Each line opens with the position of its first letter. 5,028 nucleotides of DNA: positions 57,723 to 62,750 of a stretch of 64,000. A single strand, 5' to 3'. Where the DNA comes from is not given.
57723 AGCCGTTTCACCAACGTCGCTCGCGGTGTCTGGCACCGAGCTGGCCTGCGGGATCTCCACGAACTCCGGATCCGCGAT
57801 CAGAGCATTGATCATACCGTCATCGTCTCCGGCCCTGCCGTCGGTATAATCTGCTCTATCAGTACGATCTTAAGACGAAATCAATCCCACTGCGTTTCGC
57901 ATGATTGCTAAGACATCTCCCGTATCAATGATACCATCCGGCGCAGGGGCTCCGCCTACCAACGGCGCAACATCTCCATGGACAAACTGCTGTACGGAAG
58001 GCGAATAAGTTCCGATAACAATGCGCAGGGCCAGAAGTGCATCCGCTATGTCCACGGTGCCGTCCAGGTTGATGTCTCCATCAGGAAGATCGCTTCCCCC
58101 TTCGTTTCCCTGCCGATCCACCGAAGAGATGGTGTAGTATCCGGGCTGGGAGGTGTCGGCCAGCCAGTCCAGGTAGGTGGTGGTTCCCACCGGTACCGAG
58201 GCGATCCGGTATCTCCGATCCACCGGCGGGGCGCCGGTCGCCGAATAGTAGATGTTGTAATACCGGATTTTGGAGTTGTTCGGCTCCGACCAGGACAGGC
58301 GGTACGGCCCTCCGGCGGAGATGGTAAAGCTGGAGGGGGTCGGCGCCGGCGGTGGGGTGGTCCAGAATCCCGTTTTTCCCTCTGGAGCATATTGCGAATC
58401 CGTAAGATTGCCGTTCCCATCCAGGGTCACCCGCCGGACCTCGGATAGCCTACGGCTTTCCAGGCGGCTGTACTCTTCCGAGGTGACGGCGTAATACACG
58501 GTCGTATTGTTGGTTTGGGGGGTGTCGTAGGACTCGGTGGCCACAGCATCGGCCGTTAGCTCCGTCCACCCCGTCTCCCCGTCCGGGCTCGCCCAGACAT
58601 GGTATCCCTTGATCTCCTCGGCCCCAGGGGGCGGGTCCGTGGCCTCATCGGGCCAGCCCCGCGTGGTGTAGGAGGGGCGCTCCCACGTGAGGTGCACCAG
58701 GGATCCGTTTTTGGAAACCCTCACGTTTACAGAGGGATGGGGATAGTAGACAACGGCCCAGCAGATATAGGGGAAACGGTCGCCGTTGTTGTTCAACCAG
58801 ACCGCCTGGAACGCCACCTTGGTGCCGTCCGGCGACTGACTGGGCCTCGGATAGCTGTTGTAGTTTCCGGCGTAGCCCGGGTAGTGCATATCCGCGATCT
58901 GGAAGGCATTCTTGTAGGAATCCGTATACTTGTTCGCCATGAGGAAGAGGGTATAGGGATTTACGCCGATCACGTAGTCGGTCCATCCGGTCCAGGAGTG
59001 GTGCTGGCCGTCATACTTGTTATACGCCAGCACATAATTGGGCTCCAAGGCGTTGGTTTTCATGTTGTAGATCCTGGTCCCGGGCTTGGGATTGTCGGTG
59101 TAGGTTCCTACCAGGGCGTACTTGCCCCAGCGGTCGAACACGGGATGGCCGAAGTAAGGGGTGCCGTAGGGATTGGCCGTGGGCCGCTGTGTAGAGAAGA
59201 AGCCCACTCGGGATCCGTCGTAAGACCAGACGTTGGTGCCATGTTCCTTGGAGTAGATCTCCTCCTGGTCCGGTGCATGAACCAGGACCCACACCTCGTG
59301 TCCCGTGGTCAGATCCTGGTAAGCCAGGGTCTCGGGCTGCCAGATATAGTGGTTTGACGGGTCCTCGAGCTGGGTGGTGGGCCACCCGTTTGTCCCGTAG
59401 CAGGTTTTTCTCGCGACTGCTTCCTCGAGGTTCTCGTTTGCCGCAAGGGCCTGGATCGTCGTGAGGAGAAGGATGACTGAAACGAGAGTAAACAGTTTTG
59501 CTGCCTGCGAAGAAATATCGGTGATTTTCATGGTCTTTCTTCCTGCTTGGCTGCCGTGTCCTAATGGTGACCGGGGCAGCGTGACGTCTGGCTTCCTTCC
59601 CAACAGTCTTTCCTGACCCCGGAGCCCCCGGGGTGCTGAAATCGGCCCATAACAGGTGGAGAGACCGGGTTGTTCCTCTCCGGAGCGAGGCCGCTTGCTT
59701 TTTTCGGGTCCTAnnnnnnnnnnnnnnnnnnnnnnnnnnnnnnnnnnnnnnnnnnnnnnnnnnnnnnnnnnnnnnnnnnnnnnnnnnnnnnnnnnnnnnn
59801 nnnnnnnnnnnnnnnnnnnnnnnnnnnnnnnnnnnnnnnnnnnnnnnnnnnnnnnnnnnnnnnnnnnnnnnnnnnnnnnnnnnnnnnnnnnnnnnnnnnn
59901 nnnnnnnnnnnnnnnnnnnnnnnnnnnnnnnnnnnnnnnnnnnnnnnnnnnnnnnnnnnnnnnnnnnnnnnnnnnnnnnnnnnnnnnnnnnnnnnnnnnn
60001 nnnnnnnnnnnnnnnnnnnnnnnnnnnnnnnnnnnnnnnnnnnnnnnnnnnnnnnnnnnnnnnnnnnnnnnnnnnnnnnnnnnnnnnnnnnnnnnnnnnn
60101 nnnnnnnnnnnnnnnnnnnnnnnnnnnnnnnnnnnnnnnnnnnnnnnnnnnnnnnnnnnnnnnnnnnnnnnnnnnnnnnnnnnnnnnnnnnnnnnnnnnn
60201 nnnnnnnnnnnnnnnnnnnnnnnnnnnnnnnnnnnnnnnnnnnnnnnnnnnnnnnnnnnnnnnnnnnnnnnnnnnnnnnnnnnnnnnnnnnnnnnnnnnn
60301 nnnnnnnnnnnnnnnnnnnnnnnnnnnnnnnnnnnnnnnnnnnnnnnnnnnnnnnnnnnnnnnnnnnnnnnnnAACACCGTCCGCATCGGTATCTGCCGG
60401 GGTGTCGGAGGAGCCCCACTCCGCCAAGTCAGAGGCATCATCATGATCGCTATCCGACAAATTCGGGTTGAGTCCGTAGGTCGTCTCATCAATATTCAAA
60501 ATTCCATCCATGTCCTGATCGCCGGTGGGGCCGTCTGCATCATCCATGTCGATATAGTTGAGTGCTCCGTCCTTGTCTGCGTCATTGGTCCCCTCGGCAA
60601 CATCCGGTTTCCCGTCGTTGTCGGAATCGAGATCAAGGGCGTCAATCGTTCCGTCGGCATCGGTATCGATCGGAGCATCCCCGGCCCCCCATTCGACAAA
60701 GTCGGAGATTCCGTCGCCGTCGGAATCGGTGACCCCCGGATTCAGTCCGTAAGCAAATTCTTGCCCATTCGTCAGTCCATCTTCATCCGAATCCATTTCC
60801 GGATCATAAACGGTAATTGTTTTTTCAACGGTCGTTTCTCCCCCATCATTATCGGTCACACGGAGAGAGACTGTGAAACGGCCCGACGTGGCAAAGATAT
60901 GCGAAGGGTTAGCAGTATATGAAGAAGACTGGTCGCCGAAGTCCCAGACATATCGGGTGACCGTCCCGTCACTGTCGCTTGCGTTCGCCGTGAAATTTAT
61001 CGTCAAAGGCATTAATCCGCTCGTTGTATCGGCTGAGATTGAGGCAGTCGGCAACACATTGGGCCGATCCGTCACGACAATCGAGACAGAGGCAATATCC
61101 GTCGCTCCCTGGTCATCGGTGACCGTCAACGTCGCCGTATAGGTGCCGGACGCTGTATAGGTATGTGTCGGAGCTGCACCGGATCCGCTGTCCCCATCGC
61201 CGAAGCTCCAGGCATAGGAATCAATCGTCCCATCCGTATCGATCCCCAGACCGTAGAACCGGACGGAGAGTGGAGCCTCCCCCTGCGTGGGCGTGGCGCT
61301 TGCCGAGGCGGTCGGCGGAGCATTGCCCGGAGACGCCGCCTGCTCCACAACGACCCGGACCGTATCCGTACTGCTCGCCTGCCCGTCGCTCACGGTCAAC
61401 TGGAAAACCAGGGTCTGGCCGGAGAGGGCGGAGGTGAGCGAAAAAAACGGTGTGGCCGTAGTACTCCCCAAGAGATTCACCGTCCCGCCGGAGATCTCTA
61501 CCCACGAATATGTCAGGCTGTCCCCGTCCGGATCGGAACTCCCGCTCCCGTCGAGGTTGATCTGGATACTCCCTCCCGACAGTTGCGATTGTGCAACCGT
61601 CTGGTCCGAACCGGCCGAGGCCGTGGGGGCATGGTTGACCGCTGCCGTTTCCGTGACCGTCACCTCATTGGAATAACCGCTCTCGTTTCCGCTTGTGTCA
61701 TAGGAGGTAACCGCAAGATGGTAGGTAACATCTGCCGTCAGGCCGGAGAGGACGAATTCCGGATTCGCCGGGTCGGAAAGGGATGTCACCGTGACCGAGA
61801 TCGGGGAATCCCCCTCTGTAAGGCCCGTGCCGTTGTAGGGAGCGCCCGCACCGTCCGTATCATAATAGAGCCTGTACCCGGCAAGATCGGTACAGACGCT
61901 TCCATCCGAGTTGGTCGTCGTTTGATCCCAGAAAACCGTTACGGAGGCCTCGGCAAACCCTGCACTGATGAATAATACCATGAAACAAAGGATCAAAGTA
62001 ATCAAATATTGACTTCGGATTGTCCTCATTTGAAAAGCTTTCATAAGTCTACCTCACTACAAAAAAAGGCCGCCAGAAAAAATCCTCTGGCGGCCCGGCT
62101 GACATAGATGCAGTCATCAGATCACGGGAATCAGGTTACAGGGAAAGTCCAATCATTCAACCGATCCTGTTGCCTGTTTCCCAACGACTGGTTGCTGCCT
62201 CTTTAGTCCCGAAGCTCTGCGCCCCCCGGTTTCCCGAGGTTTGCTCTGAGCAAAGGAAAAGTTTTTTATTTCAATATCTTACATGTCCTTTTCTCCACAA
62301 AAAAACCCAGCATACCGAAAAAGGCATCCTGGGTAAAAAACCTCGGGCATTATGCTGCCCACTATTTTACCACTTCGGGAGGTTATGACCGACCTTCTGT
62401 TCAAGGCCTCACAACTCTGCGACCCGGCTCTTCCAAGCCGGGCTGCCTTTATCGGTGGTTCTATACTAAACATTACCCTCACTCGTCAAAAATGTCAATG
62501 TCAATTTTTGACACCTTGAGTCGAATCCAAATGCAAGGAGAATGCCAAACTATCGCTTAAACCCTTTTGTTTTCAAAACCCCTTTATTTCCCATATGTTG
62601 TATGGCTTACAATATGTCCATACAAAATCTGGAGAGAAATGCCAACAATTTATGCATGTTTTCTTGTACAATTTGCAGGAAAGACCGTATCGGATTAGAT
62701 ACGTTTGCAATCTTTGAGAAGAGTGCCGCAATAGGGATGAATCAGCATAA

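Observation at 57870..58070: Dockerin-like C-terminal modules on two different secreted enzymes in an EPS/exosortase locus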

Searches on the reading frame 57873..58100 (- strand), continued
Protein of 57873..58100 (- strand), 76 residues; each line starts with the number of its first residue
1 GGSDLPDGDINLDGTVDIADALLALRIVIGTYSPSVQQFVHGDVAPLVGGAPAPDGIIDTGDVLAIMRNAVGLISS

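Call 103: find_encoding_contigs(protein=P0185, flank=10000, max_places=1)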
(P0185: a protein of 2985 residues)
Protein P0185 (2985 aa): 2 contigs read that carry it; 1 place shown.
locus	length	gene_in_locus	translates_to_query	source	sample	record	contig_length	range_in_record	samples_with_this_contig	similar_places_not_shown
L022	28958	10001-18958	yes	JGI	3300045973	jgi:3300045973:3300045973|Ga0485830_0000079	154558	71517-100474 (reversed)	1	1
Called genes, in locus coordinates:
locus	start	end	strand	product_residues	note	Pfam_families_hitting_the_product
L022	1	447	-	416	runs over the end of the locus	PF25390:WD40_RLD, PF00415:RCC1, PF13540:RCC1_2, PF00415:RCC1, PF00415:RCC1, PF13540:RCC1_2, PF00415:RCC1, PF13540:RCC1_2, +3 more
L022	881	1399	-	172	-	PF02417:Chromate_transp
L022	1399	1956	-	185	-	PF02417:Chromate_transp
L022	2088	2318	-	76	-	-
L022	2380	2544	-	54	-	-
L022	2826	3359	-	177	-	-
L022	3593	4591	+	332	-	PF01008:IF-2B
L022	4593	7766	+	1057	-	PF03710:GlnE, PF08335:GlnD_UR_UTase, PF03710:GlnE, PF08335:GlnD_UR_UTase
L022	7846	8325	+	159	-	-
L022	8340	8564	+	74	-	-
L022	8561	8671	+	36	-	-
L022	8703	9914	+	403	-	PF00027:cNMP_binding, PF01841:Transglut_core (weak)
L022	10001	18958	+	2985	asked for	PF17164:DUF5122, PF13290:CHB_HEX_C_1, PF07603:Lcl_C, PF22073:Cep192_D4, PF05345:He_PIG, PF05345:He_PIG, PF18998:Flg_new_2, PF00415:RCC1, +19 more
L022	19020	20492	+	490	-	PF09976:TPR_21 (faint), PF13432:TPR_16 (faint), PF12895:ANAPC3 (faint), PF10082:BBP2_2 (faint)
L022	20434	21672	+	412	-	-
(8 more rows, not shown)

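Call 108: search_solved_structures(query=A6, max_evalue=10, show_alignments=2)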
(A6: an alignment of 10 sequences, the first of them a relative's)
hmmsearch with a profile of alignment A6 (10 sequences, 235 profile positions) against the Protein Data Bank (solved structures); distinct sequences matched with E-value up to 10: 1.
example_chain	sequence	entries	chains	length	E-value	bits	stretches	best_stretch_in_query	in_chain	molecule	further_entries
4ru3_A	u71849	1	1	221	0.42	13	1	10-59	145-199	puncturing protein gp41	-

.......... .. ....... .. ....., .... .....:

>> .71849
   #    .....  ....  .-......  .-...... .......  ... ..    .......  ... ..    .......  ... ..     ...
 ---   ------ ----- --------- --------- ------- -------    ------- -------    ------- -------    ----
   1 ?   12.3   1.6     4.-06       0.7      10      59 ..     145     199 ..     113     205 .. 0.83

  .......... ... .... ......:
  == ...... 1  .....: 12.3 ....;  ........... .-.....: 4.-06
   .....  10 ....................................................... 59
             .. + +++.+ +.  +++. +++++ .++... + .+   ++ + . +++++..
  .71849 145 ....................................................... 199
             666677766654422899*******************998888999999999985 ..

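Call 109: search_protein_families(library=pfam, alignment_id=A6, max_evalue=1)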
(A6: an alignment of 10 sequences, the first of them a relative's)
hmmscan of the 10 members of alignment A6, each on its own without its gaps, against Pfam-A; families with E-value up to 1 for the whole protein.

A. member 1, L020:8692-9099:+ (136 aa): 0 families

B. families by the number of members that match (of 10 scanned): 6 families
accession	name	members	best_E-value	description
PF00963.24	Cohesin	3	0.00093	Cohesin domain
PF00404.24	Dockerin_1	1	0.00061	Dockerin type I domain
PF05593.20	RHS_repeat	1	0.0048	RHS Repeat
PF02015.22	Glyco_hydro_45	1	0.065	Glycosyl hydrolase family 45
PF14658.12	EF-hand_9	1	0.072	EF-hand domain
PF05494.18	MlaC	1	0.12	MlaC protein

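Call 113: find_encoding_contigs(protein=P0138, flank=10000, max_places=1)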
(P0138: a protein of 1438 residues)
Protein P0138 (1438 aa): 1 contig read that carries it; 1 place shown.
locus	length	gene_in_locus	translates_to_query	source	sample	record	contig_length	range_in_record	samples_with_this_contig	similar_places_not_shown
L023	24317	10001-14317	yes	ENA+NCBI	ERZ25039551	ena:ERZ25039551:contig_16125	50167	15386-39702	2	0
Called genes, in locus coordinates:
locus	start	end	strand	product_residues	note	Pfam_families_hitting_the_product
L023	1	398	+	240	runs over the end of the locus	PF00873:ACR_tran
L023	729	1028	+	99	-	PF25881:HH_YBHG (weak), PF25876:HH_MFP_RND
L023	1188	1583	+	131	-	PF25954:Beta-barrel_RND_2 (weak)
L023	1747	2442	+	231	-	PF02463:SMC_N (faint), PF00005:ABC_tran, PF13304:AAA_21 (faint)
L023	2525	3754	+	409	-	PF12704:MacB_PCD, PF02687:FtsX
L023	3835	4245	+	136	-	-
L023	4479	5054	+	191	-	-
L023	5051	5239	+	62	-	-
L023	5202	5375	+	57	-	-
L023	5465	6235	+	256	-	PF20139:DUF6529 (weak), PF00034:Cytochrom_C, PF13442:Cytochrome_CBB3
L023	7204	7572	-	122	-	PF13682:CZB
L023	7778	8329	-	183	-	PF07617:DUF1579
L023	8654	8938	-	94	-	PF01355:HIPIP (weak)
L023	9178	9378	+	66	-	PF14255:Zn_ribbon_21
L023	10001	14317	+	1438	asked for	PF01839:FG-GAP (weak), PF13517:FG-GAP_3, PF13517:FG-GAP_3, PF13517:FG-GAP_3, PF13517:FG-GAP_3, PF13517:FG-GAP_3, PF13517:FG-GAP_3, PF18911:PKD_4, +11 more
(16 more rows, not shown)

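Call 114: find_encoding_contigs(protein=P0146, flank=10000, max_places=1)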
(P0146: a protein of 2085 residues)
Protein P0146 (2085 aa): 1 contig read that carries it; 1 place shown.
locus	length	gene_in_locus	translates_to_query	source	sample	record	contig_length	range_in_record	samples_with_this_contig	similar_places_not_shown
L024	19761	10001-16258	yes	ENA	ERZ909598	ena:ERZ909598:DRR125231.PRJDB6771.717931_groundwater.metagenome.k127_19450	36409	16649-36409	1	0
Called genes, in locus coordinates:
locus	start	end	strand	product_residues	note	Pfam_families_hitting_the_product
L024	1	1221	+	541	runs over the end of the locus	PF00108:Thiolase_N, PF00109:ketoacyl-synt (weak), PF22691:Thiolase_C_1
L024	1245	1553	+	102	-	PF21476:PF0610-like_N, PF23470:Zn_ribbon_PF0610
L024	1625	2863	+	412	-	PF00990:GGDEF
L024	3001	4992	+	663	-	PF07695:7TMR-DISM_7TM, PF07730:HisKA_3, PF13581:HATPase_c_2 (weak), PF02518:HATPase_c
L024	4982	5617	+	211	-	PF00072:Response_reg, PF00196:GerE, PF08281:Sigma70_r4_2 (weak)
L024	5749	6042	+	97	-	-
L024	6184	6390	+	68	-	-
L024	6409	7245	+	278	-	-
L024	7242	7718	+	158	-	PF13302:Acetyltransf_3 (weak), PF00583:Acetyltransf_1, PF13673:Acetyltransf_10, PF13508:Acetyltransf_7, PF08445:FR47 (weak)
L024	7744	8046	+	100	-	PF21880:DUF6916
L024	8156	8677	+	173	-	PF07484:Collar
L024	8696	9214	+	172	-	PF07484:Collar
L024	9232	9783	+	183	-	PF07484:Collar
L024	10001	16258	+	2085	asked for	PF00041:fn3 (faint), PF01833:TIG, PF07495:Y_Y_Y (faint), PF01833:TIG, PF19077:Big_13 (faint), PF09136:Glucodextran_B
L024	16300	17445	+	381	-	-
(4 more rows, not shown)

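Call 115: find_encoding_contigs(protein=P0287, flank=10000, max_places=1)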
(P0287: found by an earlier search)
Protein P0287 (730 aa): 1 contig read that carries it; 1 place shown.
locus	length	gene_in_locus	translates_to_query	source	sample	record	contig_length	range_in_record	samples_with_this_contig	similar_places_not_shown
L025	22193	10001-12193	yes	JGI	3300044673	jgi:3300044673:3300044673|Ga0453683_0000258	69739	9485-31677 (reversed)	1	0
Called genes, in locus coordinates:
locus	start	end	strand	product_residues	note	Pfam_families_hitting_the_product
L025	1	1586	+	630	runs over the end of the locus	PF07732:Cu-oxidase_3, PF13620:CarboxypepD_reg, PF13715:CarbopepD_reg_2 (faint), PF22904:NOMO1-like_2nd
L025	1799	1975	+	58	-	PF02416:TatA_B_E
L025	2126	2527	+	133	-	-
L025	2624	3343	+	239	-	PF04366:Ysc84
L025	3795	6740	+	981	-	PF03150:CCP_MauG (weak)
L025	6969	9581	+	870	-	PF03150:CCP_MauG, PF09136:Glucodextran_B (faint), PF19077:Big_13 (faint)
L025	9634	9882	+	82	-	-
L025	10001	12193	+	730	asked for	PF20622:Big_15 (faint), PF17957:Big_7 (weak)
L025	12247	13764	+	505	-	-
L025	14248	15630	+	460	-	PF18914:DUF5666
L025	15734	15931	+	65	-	-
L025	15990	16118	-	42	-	-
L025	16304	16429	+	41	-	-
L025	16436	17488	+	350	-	PF00089:Trypsin, PF13365:Trypsin_2, PF00595:PDZ (weak), PF13180:PDZ_2, PF17820:PDZ_6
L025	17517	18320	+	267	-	PF09335:VTT_dom, PF00581:Rhodanese (weak)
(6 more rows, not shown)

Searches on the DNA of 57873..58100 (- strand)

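Call 93: search_rna_families(sources=[L019, L013, L008], threshold=gathering)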
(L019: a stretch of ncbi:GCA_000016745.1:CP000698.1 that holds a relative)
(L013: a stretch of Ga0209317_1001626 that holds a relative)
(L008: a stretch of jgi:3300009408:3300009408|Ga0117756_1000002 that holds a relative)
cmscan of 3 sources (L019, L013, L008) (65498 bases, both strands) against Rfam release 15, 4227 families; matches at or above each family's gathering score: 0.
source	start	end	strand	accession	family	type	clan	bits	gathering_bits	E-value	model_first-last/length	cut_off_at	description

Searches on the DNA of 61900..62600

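Call 82: search_rna_families(source=window, start=61900, end=62600, threshold=evalue, max_evalue=0.01, show_alignments=2)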
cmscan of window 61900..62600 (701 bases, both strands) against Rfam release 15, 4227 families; matches with E-value up to 0.01: 1.
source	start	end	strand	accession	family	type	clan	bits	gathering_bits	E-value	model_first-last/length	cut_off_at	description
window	62086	62255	-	RF01051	c-di-GMP-I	Cis-reg; riboswitch;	CL00126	50.9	35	5.9e-09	1-87/87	no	c-di-GMP-I riboswitch aptamer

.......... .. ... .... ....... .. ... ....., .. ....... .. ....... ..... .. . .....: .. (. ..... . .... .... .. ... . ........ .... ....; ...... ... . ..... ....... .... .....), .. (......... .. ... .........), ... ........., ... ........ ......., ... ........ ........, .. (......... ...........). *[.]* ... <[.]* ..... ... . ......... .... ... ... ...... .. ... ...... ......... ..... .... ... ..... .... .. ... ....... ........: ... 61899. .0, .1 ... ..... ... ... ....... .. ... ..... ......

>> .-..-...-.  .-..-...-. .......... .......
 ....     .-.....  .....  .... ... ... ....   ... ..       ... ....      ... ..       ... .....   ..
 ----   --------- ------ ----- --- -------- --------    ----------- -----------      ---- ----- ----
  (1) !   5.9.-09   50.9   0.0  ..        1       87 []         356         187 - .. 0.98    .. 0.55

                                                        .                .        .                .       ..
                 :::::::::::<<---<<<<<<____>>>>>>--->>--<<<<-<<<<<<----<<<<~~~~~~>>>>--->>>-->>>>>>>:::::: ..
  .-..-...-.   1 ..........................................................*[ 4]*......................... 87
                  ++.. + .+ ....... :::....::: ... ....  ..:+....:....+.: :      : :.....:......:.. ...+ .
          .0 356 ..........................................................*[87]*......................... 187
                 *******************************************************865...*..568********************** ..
